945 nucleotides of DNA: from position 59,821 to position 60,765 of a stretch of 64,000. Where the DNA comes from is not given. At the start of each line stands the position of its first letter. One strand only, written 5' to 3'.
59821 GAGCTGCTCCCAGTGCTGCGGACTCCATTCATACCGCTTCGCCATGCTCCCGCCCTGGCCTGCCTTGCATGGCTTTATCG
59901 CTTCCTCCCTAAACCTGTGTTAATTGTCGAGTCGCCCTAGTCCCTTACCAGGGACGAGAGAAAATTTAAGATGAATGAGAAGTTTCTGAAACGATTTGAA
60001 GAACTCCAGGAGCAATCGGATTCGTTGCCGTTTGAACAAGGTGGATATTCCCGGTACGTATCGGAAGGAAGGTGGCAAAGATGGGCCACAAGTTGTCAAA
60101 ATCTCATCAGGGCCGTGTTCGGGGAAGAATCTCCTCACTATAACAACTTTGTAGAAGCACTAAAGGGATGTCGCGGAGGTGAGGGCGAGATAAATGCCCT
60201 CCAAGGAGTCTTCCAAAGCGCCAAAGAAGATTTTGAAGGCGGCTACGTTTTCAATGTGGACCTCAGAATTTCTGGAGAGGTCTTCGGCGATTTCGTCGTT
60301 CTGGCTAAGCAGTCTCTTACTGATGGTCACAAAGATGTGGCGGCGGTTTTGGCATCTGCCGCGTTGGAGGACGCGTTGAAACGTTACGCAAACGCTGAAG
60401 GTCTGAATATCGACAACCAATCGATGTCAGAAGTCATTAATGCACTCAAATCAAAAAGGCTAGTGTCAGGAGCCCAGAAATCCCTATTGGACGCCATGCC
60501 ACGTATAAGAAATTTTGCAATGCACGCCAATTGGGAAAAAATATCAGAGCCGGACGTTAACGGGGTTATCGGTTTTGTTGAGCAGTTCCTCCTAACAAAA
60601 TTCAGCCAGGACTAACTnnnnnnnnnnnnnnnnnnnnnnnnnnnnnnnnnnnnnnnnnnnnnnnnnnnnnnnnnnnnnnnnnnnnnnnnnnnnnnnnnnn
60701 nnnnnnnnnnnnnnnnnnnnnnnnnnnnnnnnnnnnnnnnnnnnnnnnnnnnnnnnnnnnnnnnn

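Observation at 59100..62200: Composite defence-like island: IS5-family element + HEPN(DUF4145-like) + PD-(D/E)xK-like protein + convergent DPPY methyltransferase + RHH, inserted between LLM paralogs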

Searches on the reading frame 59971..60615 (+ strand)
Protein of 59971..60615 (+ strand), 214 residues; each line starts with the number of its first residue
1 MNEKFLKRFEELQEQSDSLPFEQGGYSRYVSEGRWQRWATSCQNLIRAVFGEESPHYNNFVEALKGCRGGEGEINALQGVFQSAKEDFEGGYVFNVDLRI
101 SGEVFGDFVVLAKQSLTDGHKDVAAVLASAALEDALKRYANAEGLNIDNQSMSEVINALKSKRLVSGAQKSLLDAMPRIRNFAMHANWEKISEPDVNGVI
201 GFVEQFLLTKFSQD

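Call 3: search_protein_families(library=pfam, proteins=[window:59971-60615:+], max_evalue=1)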
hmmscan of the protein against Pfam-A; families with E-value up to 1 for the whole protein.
window:59971-60615:+ (214 aa): 2 families
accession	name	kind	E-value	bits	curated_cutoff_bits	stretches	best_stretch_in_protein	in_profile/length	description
PF13643.11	DUF4145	-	1.2e-06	29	23.1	1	122-203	12-87/88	Domain of unknown function (DUF4145)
PF18579.7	Raf1_HTH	-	0.091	12.9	27.3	1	32-50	13-31/61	Rubisco accumulation factor 1 helix turn helix domain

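Call 4: search_protein_families(library=padloc, proteins=[window:59971-60615:+], max_evalue=1)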
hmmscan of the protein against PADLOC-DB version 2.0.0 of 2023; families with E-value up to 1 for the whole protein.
window:59971-60615:+ (214 aa): 1 family
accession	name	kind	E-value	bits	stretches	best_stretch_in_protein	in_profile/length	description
PDLC05005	PDC-S35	-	0.00046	18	1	8-66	6-60/264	-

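Call 5: search_protein_families(library=ncbifam, proteins=[window:59971-60615:+], max_evalue=1)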
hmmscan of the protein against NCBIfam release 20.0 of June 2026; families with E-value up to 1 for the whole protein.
window:59971-60615:+ (214 aa): 1 family
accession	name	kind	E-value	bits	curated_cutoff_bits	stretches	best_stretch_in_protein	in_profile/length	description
NF047751.1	HepT_toxin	equivalog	0.14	12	60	1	149-188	60-99/120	type VII toxin-antitoxin system HepT family RNase toxin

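Call 8: search_solved_structures(query=window:59971-60615:+, max_evalue=10, show_alignments=2)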
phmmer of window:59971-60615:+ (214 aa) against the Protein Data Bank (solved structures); distinct sequences matched with E-value up to 10: 1.
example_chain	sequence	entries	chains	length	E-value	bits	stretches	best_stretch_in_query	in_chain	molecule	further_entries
4ag5_A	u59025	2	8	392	0.03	17.3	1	66-142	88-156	TYPE IV SECRETORY PATHWAY VIRB4 COMPONENTS-LIKE PROTEIN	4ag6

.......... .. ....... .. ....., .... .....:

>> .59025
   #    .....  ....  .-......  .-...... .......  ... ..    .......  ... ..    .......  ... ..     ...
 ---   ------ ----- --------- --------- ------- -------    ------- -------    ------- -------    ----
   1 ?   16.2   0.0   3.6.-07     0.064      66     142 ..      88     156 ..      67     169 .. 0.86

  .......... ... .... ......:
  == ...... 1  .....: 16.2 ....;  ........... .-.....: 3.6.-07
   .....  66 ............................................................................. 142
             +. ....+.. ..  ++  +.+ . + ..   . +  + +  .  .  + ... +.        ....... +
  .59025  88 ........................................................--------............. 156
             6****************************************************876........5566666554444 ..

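Call 20: find_homologous_proteins(query=window:59971-60615:+, max_evalue=0.001)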
Query window:59971-60615:+ (214 aa): 1852 proteins with E <= 0.001 among 2113 candidates; the best 120 are listed.
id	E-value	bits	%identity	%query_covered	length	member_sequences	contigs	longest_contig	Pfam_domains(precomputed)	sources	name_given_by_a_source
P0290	6.0e-136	469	100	100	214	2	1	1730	PF13643.12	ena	-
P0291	5.6e-123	426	91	100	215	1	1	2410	PF13643.12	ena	-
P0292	1.8e-113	395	84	100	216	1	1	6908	PF13643.12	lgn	-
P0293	7.0e-113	393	85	100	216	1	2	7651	PF13643.12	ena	-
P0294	2.5e-110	385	83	100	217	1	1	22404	PF13643.12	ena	-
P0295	9.0e-110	383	83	100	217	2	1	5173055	PF13643.12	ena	-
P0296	6.1e-109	380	83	100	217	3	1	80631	PF13643.12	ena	-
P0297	6.0e-108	377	84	100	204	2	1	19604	PF13643.12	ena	-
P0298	2.6e-106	372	82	100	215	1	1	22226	PF13643.12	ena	-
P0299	1.2e-105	370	81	100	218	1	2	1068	PF13643.12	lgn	-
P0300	5.1e-100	351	74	100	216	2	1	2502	PF13643.12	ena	-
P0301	4.0e-99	348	72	100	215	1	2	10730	PF13643.12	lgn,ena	-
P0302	5.6e-99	348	77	100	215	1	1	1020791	PF13643.12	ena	-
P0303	2.8e-98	346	74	100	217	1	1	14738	PF13643.12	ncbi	-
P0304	3.1e-98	345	73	99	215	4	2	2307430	PF13643.12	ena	-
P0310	2.9e-94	332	70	99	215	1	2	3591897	-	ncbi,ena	-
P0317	5.9e-93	328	69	99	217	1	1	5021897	PF13643.12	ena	-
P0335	8.6e-91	321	67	99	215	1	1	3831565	-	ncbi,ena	-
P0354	3.1e-89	316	68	100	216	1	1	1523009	-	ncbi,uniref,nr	ncbi:DUF4145 domain-containing protein [Peristeroidobacter soli]|uniref:DUF4145 domain-containing pr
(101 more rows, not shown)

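Call 23: find_encoding_contigs(protein=P0354, flank=5000, max_places=2)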
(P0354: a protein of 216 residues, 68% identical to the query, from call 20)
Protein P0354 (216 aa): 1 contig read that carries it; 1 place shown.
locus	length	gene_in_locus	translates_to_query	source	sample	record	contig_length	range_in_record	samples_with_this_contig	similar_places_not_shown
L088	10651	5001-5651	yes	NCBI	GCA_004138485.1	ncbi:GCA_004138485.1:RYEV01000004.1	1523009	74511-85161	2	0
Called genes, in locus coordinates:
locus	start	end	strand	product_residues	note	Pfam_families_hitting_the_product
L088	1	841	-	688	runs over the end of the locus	PF00270:DEAD (faint), PF04851:ResIII, PF17757:UvrB_inter, PF27431:UvrB_3rd, PF00271:Helicase_C, PF12344:UvrB, PF02151:UVR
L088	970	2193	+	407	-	PF00155:Aminotran_1_2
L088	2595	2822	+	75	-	-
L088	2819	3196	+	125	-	PF13560:HTH_31, PF01381:HTH_3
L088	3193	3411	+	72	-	-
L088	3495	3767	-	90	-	PF05930:Phage_AlpA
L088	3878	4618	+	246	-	PF21983:NikA-like (faint)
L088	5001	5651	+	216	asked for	-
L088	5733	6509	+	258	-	-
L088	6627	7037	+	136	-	-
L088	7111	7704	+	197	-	-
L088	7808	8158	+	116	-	-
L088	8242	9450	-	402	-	PF13356:Arm-DNA-bind_3, PF22022:Phage_int_M, PF00589:Phage_integrase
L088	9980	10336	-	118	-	-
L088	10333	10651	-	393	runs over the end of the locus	PF07589:PEP_exosort_dom (weak)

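Call 24: find_encoding_contigs(protein=P0310, flank=5000, max_places=2)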
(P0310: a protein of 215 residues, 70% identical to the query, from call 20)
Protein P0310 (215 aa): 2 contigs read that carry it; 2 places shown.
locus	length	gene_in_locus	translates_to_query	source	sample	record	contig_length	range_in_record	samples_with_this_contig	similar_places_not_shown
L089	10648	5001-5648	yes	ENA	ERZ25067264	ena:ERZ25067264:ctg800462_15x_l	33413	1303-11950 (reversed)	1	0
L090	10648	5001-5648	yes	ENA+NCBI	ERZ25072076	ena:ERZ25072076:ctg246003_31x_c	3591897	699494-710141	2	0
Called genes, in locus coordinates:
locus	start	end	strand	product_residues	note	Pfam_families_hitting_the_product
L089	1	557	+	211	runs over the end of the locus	-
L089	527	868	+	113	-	PF12840:HTH_20 (weak), PF13601:HTH_34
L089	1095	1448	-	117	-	-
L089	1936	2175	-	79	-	PF15919:HicB_lk_antitox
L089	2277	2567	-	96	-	PF13560:HTH_31, PF01381:HTH_3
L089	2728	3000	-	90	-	-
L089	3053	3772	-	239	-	PF00805:Pentapeptide, PF13599:Pentapeptide_4, PF00805:Pentapeptide, PF13576:Pentapeptide_3 (weak)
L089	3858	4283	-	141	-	-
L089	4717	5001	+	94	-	-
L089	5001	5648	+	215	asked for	-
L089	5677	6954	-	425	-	PF18135:Type_ISP_C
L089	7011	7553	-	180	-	-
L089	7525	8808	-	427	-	PF02384:N6_Mtase, PF20473:MmeI_Mtase (weak)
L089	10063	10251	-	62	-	-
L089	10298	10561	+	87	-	-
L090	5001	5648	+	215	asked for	-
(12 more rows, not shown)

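Call 25: find_encoding_contigs(protein=P0335, flank=5000, max_places=2)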
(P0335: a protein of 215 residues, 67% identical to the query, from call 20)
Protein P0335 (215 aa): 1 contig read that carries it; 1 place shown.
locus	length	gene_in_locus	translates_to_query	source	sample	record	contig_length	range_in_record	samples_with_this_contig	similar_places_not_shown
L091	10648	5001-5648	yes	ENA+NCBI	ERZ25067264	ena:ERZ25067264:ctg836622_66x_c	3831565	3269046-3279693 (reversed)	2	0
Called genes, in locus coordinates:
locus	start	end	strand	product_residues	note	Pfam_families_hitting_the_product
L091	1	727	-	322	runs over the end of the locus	PF00676:E1_dh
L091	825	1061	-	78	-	-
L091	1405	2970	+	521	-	-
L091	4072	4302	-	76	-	-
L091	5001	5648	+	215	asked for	-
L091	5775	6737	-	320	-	PF00805:Pentapeptide, PF13599:Pentapeptide_4 (faint), PF00805:Pentapeptide (weak)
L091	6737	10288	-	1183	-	PF02384:N6_Mtase, PF18135:Type_ISP_C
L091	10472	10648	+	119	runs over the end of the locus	-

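Call 26: find_encoding_contigs(protein=P0317, flank=5000, max_places=2)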
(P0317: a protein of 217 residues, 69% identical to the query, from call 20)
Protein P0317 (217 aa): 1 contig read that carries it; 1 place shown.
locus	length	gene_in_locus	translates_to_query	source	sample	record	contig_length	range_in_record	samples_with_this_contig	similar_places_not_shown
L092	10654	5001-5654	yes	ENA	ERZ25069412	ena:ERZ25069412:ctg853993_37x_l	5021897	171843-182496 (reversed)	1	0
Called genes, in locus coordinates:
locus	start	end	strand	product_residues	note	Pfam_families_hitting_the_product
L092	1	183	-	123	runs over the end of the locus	PF01127:Sdh_cyt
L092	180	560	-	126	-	PF01127:Sdh_cyt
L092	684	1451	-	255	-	-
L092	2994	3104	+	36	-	PF02293:AmiS_UreI (weak)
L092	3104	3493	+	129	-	PF02293:AmiS_UreI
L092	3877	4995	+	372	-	PF01381:HTH_3, PF13560:HTH_31 (faint), PF06114:Peptidase_M78 (weak)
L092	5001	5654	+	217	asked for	PF13643:DUF4145 (weak)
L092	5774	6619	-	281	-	PF00494:SQS_PSY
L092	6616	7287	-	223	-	PF00702:Hydrolase, PF12710:HAD, PF13419:HAD_2, PF13242:Hydrolase_like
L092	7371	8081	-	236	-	PF01209:Ubie_methyltran, PF02353:CMAS, PF13489:Methyltransf_23, PF05175:MTS, PF06325:PrmA, PF13847:Methyltransf_31, PF08241:Methyltransf_11, PF08242:Methyltransf_12, +3 more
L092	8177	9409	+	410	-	PF02353:CMAS, PF13489:Methyltransf_23, PF03848:TehB (weak), PF08241:Methyltransf_11, PF08242:Methyltransf_12, PF13649:Methyltransf_25, PF13847:Methyltransf_31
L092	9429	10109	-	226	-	PF02798:GST_N, PF13417:GST_N_3, PF22441:CLIC-like_N, PF13409:GST_N_2, PF13410:GST_C_2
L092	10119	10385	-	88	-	PF00076:RRM_1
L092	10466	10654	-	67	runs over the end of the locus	PF00313:CSD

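Call 36: predict_structure(alignment_id=A2)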
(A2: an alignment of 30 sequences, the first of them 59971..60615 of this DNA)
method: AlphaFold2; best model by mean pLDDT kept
length: 214 residues; sequences in the alignment: 30
mean_pLDDT: 81.6   pTM: 0.48
mean pLDDT of the five models: 81.6, 81.2, 80.5, 80.0, 74.6
residues with pLDDT >= 90: 60; 70-90: 131; 50-70: 9; < 50: 14
segments of 3 or more residues with pLDDT < 50: 93-104
pLDDT, mean of each block of 10 residues (from residue 1): 83 95 89 92 89 88 94 95 87 43 57 85 83 83 81 81 77 76 79 86 80 55
secondary structure, 60 per line:
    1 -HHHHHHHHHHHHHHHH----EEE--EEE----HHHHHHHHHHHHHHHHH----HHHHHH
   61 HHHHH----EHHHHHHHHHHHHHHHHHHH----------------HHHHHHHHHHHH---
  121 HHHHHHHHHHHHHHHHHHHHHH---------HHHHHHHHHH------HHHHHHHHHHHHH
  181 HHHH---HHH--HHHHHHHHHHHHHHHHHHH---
elements in order: H2-17 E22-24 E27-29 H34-50 H55-65 H71-89 H106-117 H121-142 H152-161 H168-184 H193-211

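Call 38: find_related_loci(query=window:59971-60615:+, collection=metagenome_contigs, flank=4000)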
Query window:59971-60615:+ (214 aa) in metagenome_contigs; peptide patterns used: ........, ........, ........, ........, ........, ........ (x = any residue, [..] = any of these).
219 stretches matched a pattern; 148 encode a relative of the query (tblastn E <= 1e-3); the best 80 are kept; 80 distinct loci.
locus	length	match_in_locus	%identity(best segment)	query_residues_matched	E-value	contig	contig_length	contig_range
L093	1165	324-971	67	1-213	3e-104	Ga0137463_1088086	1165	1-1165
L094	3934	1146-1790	67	1-212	1e-94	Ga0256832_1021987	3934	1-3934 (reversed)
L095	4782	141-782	67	1-212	1e-90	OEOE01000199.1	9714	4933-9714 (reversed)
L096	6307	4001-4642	67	1-212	7e-91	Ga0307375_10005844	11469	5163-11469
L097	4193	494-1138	63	1-213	1e-90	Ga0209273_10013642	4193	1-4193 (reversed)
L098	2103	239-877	66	1-212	1e-93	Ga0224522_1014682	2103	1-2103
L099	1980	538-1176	66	1-212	4e-94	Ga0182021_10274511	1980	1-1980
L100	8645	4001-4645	67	1-213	1e-89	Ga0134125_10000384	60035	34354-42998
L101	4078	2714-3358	65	1-213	2e-88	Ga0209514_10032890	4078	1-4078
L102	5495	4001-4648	63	1-213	4e-86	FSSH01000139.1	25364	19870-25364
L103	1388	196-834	67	1-212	9e-92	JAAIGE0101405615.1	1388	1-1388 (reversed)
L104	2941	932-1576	64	1-213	6e-87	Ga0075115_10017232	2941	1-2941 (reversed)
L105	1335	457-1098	64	1-212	1e-90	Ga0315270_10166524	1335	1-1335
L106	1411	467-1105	63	1-212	1e-90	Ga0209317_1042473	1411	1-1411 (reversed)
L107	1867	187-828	64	1-211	2e-88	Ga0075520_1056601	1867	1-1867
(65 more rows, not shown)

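Call 69: search_protein_families(library=pfam, alignment_id=A2, max_evalue=1)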
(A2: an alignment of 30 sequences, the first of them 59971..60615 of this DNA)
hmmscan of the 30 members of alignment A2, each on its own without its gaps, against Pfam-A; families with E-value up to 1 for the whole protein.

A. member 1, window:59971-60615:+ (214 aa): 2 families
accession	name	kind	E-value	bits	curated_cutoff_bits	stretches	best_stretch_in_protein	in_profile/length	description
PF13643.11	DUF4145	-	1.2e-06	29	23.1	1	122-203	12-87/88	Domain of unknown function (DUF4145)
PF18579.7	Raf1_HTH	-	0.091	12.9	27.3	1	32-50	13-31/61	Rubisco accumulation factor 1 helix turn helix domain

B. families by the number of members that match (of 30 scanned): 31 families (the first 25 are shown)
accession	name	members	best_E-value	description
PF13643.11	DUF4145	30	8.6e-08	Domain of unknown function (DUF4145)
PF05168.19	HEPN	19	4.9e-06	HEPN domain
PF18579.7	Raf1_HTH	11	0.005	Rubisco accumulation factor 1 helix turn helix domain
PF02734.22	Dak2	6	0.013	DAK2 domain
PF01934.22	HepT-like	4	0.13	Ribonuclease HepT-like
PF19911.4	DUF6384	2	0.0081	Family of unknown function (DUF6384)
PF24622.1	TMP_4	2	0.053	Tape measure protein domain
PF21128.4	MCM4_WHD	2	0.064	MCM4, winged helix domain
PF09509.15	Hypoth_Ymh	2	0.083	Protein of unknown function (Hypoth_ymh)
PF21120.3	MCM_WH_arc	2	0.15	Archaeal MCM, winged-helix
PF25664.1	Oleavirus_coat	2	0.15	Oleavirus coat protein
PF21418.3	LinB-like_C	1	0.0074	Lincosamide nucleotidyltransferase-like, C-terminal domain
PF10720.14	DUF2515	1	0.037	Protein of unknown function (DUF2515)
PF17546.7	Defb50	1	0.046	Beta defensin 50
PF14385.11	DUF4416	1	0.051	Domain of unknown function (DUF4416)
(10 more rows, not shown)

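Call 70: search_protein_families(library=phrogs, proteins=[window:59971-60615:+], max_evalue=0.01)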
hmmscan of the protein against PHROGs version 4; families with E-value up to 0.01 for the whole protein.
window:59971-60615:+ (214 aa): 1 family
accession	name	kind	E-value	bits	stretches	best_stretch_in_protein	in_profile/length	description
phrog_1305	-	DNA, RNA and nucleotide metabolism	2.4e-07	31.4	1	112-209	110-204/226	DNA binding protein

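Call 71: find_encoding_contigs(protein=P0302, flank=4000, max_places=2)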
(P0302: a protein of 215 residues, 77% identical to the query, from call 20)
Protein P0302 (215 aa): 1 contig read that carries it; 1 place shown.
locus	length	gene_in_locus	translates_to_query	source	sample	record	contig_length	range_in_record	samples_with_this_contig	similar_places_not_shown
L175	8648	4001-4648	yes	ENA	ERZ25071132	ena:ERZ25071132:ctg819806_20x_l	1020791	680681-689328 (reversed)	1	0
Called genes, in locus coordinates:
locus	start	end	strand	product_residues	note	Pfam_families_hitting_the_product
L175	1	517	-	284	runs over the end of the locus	-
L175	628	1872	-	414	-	PF05977:MFS_3, PF07690:MFS_1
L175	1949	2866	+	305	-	PF00378:ECH_1, PF16113:ECH_2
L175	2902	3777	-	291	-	PF00296:Bac_luciferase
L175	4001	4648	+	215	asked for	PF13643:DUF4145 (weak)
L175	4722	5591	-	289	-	PF00296:Bac_luciferase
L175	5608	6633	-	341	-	PF00296:Bac_luciferase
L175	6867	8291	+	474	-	PF07992:Pyr_redox_2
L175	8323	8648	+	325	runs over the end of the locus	PF08240:ADH_N, PF00107:ADH_zinc_N, PF13602:ADH_zinc_N_2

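Call 72: find_encoding_contigs(protein=P0304, flank=4000, max_places=2)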
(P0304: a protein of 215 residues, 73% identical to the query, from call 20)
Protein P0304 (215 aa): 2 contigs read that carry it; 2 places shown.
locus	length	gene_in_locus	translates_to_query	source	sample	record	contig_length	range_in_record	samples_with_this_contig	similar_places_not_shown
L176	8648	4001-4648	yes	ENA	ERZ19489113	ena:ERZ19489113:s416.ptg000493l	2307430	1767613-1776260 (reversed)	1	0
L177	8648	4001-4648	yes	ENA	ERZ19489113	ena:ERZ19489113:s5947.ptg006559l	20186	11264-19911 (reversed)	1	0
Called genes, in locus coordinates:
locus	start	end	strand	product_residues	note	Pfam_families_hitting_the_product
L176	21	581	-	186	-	-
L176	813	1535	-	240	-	PF05050:Methyltransf_21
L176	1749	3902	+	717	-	PF17764:PriA_3primeBD, PF18074:PriA_C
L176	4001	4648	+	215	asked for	PF13643:DUF4145 (weak)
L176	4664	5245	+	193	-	-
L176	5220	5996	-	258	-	PF01555:N6_N4_Mtase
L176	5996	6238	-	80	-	-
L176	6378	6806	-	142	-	-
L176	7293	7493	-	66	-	-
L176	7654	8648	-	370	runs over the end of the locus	-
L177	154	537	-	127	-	-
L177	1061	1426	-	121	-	PF05050:Methyltransf_21 (weak)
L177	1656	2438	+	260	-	PF17764:PriA_3primeBD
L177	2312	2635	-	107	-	-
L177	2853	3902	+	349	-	PF18074:PriA_C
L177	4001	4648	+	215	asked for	PF13643:DUF4145 (weak)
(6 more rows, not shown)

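Call 76: search_protein_families(library=padloc, alignment_id=A2, max_evalue=0.01)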
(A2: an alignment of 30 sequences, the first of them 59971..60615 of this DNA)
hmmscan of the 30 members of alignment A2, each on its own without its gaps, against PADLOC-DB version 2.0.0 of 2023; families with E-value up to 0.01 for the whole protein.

A. member 1, window:59971-60615:+ (214 aa): 1 family
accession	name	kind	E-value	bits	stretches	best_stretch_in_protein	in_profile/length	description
PDLC05005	PDC-S35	-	0.00046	18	1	8-66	6-60/264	-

B. families by the number of members that match (of 30 scanned): 3 families
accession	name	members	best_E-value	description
PDLC05005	PDC-S35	10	0.00016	-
PDLC01850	CARF3--CARF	1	0.00083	-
PDLC02579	DrmB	1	0.002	DrmB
